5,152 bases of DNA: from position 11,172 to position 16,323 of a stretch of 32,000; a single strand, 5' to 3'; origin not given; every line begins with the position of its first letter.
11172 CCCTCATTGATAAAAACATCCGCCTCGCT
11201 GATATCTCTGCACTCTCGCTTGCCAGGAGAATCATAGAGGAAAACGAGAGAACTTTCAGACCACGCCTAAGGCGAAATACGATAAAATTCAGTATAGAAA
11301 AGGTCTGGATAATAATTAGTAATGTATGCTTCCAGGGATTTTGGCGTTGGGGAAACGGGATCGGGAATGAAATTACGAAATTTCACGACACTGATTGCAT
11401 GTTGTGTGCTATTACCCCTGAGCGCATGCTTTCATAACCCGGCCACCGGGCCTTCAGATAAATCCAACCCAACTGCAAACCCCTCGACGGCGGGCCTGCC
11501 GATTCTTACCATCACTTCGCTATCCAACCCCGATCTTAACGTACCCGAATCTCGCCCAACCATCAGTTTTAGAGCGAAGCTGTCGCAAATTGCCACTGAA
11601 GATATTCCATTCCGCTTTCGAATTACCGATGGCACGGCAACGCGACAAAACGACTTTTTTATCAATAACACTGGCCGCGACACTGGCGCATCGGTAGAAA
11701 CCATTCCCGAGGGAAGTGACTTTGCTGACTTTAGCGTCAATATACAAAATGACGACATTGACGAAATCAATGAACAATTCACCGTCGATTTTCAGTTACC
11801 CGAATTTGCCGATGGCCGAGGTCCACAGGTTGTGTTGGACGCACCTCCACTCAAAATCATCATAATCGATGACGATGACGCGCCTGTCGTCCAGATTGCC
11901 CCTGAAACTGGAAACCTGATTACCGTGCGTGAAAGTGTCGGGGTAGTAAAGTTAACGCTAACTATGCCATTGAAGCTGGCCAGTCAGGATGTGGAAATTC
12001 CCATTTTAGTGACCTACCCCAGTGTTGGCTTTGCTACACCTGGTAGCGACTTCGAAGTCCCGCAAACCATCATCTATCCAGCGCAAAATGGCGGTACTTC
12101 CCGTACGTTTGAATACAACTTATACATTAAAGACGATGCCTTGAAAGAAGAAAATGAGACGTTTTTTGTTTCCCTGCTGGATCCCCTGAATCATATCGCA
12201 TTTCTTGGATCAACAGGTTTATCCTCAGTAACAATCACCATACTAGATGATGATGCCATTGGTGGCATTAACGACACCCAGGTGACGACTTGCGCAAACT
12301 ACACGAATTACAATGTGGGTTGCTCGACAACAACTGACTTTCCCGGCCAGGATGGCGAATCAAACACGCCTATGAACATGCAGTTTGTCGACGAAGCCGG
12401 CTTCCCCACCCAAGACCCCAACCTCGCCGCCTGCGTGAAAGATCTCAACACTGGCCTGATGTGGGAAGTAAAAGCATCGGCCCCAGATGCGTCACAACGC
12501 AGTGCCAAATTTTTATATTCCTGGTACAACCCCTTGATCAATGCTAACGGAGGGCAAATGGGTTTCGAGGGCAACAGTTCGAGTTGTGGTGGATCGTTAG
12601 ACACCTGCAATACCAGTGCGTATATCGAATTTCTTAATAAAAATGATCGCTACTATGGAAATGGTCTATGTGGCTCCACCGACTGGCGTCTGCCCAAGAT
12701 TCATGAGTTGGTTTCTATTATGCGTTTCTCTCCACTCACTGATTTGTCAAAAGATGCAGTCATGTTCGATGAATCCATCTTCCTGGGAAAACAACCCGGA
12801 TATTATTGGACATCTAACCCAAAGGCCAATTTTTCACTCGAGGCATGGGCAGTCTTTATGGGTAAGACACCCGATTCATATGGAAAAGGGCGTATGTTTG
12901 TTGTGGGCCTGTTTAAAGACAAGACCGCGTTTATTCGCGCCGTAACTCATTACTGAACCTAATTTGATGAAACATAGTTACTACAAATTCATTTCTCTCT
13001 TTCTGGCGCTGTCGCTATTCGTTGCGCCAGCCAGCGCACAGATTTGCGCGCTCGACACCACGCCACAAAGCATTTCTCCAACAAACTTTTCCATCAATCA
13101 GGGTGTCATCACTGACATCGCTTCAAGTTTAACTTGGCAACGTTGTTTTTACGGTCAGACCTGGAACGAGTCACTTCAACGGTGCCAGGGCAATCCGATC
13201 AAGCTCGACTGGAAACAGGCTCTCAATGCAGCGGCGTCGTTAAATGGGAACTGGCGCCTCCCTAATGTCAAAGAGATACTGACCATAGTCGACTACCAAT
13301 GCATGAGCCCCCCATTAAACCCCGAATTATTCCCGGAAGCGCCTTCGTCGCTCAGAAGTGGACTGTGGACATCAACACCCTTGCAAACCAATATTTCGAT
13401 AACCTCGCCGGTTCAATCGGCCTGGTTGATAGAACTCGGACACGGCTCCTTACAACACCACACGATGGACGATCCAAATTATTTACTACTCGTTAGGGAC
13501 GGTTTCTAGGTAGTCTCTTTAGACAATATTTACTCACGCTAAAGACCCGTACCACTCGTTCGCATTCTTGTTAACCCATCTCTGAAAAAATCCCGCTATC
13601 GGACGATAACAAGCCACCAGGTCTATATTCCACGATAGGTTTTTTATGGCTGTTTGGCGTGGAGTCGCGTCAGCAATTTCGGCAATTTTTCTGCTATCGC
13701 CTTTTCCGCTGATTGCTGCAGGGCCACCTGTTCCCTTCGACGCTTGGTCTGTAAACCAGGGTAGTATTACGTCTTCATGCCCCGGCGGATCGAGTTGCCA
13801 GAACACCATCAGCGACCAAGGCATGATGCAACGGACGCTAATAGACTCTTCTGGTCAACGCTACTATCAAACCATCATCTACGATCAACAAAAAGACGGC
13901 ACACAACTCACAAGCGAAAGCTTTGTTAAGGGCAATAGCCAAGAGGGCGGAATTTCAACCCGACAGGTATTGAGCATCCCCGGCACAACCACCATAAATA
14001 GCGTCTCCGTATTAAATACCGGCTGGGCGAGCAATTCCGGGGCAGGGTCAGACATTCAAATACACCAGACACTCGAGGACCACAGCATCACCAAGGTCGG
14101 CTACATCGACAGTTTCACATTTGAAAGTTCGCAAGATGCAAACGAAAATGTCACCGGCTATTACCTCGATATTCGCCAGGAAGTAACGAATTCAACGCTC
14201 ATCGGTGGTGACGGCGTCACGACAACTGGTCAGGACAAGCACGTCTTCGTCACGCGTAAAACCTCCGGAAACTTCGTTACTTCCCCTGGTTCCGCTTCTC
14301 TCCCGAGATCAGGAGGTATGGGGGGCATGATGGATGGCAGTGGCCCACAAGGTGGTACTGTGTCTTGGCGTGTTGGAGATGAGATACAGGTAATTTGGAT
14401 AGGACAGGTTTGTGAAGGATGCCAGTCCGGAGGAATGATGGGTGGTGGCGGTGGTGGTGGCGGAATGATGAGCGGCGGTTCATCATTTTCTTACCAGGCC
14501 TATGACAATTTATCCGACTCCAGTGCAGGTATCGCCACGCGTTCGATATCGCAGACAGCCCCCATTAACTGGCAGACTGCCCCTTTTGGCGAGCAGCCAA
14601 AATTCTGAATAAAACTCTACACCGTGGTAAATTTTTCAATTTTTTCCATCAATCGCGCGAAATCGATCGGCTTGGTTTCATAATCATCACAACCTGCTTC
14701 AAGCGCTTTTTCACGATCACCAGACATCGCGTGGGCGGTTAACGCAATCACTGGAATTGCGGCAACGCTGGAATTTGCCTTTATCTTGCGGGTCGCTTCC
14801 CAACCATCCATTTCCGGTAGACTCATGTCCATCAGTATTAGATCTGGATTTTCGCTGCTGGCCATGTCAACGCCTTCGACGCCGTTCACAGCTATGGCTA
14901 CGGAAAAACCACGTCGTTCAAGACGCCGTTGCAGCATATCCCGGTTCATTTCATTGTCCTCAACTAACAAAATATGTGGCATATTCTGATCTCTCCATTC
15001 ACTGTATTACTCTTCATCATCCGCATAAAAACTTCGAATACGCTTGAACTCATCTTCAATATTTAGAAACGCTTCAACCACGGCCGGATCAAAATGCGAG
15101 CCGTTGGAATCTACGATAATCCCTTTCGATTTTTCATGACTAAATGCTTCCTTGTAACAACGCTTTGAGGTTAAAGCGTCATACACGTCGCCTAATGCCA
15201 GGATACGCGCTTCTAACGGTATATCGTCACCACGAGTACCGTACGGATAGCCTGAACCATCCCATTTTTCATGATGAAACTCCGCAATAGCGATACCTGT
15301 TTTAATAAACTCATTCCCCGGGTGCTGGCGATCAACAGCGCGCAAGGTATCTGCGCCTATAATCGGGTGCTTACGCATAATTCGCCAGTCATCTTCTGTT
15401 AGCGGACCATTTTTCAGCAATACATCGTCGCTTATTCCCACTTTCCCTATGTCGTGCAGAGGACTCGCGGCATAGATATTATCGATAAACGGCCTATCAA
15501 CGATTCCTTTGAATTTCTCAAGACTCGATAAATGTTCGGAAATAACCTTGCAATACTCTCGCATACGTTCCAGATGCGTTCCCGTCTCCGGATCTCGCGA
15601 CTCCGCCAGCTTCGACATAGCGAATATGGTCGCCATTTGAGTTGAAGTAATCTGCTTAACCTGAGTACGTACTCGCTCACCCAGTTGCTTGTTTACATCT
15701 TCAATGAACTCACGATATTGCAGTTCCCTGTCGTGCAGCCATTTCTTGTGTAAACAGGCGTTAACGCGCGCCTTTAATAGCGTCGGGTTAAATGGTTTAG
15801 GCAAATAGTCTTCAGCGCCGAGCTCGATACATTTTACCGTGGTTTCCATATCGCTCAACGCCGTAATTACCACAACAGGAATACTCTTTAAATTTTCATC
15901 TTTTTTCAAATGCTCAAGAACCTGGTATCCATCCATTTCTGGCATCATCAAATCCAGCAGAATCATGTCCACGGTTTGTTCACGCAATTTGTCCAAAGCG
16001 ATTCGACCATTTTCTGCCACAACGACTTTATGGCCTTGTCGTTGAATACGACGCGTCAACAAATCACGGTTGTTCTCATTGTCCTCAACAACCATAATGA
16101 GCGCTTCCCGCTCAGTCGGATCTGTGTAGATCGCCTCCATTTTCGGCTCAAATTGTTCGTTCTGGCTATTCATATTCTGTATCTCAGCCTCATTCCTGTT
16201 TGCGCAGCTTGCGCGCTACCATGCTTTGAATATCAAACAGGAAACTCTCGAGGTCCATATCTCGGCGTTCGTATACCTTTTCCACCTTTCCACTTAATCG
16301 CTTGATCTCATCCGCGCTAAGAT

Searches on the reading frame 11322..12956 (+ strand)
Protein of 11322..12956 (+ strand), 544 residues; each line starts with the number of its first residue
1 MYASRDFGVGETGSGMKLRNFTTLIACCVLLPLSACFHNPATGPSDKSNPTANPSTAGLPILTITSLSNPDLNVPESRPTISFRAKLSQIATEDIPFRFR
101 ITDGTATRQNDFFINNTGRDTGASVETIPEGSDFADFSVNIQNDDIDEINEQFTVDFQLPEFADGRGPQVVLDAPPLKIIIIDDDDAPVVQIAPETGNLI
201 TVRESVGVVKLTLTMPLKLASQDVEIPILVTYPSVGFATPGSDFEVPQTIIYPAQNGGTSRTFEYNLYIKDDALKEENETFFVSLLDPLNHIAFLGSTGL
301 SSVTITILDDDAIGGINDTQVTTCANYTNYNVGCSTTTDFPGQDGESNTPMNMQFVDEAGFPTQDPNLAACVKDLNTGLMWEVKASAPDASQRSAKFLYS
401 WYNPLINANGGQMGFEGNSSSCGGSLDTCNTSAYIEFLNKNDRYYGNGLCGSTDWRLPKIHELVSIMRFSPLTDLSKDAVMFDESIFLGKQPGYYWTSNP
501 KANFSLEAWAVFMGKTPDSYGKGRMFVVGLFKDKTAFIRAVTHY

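Call 10: search_protein_families(library=ncbifam, proteins=[window:11322-12956:+], max_evalue=0.001)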
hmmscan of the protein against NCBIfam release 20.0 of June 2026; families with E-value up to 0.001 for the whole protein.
window:11322-12956:+ (544 aa): 0 families

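Call 13: search_protein_families(library=pfam, proteins=[window:11322-12956:+], max_evalue=0.01)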
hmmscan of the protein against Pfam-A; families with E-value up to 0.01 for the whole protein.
window:11322-12956:+ (544 aa): 2 families
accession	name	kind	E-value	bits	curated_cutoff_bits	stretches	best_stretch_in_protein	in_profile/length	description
PF07603.17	Lcl_C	-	1.4e-17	64.5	34.9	1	371-522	2-106/117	Lcl C-terminal domain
PF03160.20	Calx-beta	-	6.2e-11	42.8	27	2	64-185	7-119/119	Calx-beta domain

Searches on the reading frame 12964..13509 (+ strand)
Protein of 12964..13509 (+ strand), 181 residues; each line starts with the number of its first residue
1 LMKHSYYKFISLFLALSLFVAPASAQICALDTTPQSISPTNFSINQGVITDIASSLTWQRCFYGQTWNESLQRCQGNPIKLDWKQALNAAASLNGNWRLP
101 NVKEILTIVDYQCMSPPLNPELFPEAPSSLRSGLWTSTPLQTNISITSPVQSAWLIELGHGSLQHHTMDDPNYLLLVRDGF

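Call 10: search_protein_families(library=ncbifam, proteins=[window:12964-13509:+], max_evalue=0.001)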
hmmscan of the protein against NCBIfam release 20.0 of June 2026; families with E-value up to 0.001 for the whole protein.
window:12964-13509:+ (181 aa): 1 family
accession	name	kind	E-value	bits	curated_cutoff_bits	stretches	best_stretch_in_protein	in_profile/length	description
NF047850.1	Lsa25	exception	0.00013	21.9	260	1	45-77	35-69/207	surface adhesin Lsa25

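Call 13: search_protein_families(library=pfam, proteins=[window:12964-13509:+], max_evalue=0.01)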
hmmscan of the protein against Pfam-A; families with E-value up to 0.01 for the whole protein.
window:12964-13509:+ (181 aa): 1 family
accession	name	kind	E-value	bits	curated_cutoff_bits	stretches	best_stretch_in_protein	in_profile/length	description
PF07603.17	Lcl_C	-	3.9e-21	76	34.9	1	47-178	1-117/117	Lcl C-terminal domain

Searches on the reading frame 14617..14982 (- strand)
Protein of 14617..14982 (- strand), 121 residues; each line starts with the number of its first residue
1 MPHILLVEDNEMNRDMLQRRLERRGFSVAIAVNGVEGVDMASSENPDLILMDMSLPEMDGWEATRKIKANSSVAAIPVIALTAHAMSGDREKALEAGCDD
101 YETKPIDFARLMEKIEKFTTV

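Call 11: search_protein_families(library=ncbifam, proteins=[window:14617-14982:-], max_evalue=0.001)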
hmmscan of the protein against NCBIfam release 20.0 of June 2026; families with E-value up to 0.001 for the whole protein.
window:14617-14982:- (121 aa): 97 families (the best 25 are shown)
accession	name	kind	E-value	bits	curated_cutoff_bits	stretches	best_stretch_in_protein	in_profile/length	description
NF007135.0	PRK09581.1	equivalog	1e-28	100.4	474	1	3-117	4-118/457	PleD family two-component system response regulator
NF008318.0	PRK11107.1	equivalog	1.5e-28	99.4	890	1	4-119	670-785/920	two-component sensor histidine kinase BarA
NF038297.2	hybrid_HK_HrmK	equivalog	8e-28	97.4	725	1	2-118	491-607/607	hybrid histidine kinase/response regulator HrmK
NF041733.1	resp_reg_CseB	equivalog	1.7e-26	93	350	1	3-115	2-111/228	two-component system response regulator CseB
TIGR01387.1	cztR_silR_copR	subfamily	2.6e-25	89.4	279.2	1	4-116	1-111/218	heavy metal response regulator transcription factor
TIGR02154.1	PhoB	equivalog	5.2e-25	88.1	296.2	1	3-116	4-117/226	phosphate regulon transcriptional regulator PhoB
NF011874.0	PRK15347.1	equivalog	2.8e-24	85.2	852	1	3-116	692-807/921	two component system sensor kinase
NF045944.1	ResRegRpaBCyano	equivalog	3e-23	82.4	330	1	5-116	1-109/229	response regulator transcription factor RpaB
NF040689.1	MtrAB_MtrA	equivalog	1.2e-22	80.4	300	1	4-115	1-109/219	MtrAB system response regulator MtrA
NF008302.0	PRK11091.1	equivalog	9.7e-22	76.9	838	1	3-119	527-643/779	aerobic respiration two-component sensor histidine kinase ArcB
NF008099.0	PRK10841.1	equivalog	1.9e-21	75.6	920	1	3-118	826-939/949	two-component system sensor histidine kinase RcsC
NF008567.0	PRK11517.1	equivalog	2.1e-21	76.3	353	1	3-115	2-111/223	response regulator transcription factor HprR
NF040534.1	resp_reg_YycF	equivalog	2.6e-21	76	340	1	3-115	2-111/231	response regulator YycF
NF007346.1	PRK09836.1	equivalog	2.2e-20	73.4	420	1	4-116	3-113/227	copper/silver response regulator transcription factor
NF041367.1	CheY_Halo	equivalog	3.2e-20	72.6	200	1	4-117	1-112/114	chemotaxis protein CheY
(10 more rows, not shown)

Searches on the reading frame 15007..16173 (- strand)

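Call 11: search_protein_families(library=ncbifam, proteins=[window:15007-16173:-], max_evalue=0.001)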
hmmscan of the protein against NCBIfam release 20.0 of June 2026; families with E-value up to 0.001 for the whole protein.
window:15007-16173:- (388 aa): 100 families (the best 25 are shown)
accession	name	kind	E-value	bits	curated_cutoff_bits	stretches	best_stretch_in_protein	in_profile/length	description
NF053512.1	nitric_RR_NosR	exception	1.6e-50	172.4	400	1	26-377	1-358/422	response regulator c-di-GMP phosphodiesterase, NosR family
NF007135.0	PRK09581.1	equivalog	1.4e-35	123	474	1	24-183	3-158/457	PleD family two-component system response regulator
NF045944.1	ResRegRpaBCyano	equivalog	2.8e-31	108.7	330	1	27-147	1-116/229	response regulator transcription factor RpaB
TIGR02154.1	PhoB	equivalog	3e-29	102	296.2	1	24-159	3-140/226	phosphate regulon transcriptional regulator PhoB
NF007005.1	PRK09468.1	equivalog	9.7e-27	93.9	331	1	23-145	3-123/237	osmolarity response regulator transcription factor OmpR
TIGR01387.1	cztR_silR_copR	subfamily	4e-26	92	279.2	1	26-179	1-150/218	heavy metal response regulator transcription factor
NF040689.1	MtrAB_MtrA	equivalog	2.7e-25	89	300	1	26-172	1-145/219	MtrAB system response regulator MtrA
NF012227.0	AdeR_RR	equivalog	4e-25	88.7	340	1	22-154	10-139/239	efflux system response regulator transcription factor AdeR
NF053854.1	RespRegPhoBBctds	equivalog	6.6e-25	87.8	270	1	26-149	1-123/225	two-component system response regulator PhoB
NF033120.0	vanR_FM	exception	1.4e-24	87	460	1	25-144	5-121/231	vancomycin resistance response regulator transcription factor, VanR-F/VanR-M family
NF008469.0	PRK11361.1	equivalog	1.3e-23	83.5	714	1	25-181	6-153/461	acetoacetate metabolism transcriptional regulator AtoC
NF041733.1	resp_reg_CseB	equivalog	2.1e-23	82.9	350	1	26-150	3-124/228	two-component system response regulator CseB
NF007969.0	PRK10693.1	equivalog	4.1e-23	81.9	329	1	26-162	10-145/337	two-component system response regulator RssB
NF008199.0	PRK10955.1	equivalog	8.2e-23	81.5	341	1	26-150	4-124/232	envelope stress response regulator transcription factor CpxR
NF007546.0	PRK10161.1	equivalog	9.5e-23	81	471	1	26-142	5-121/229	phosphate response regulator transcription factor PhoB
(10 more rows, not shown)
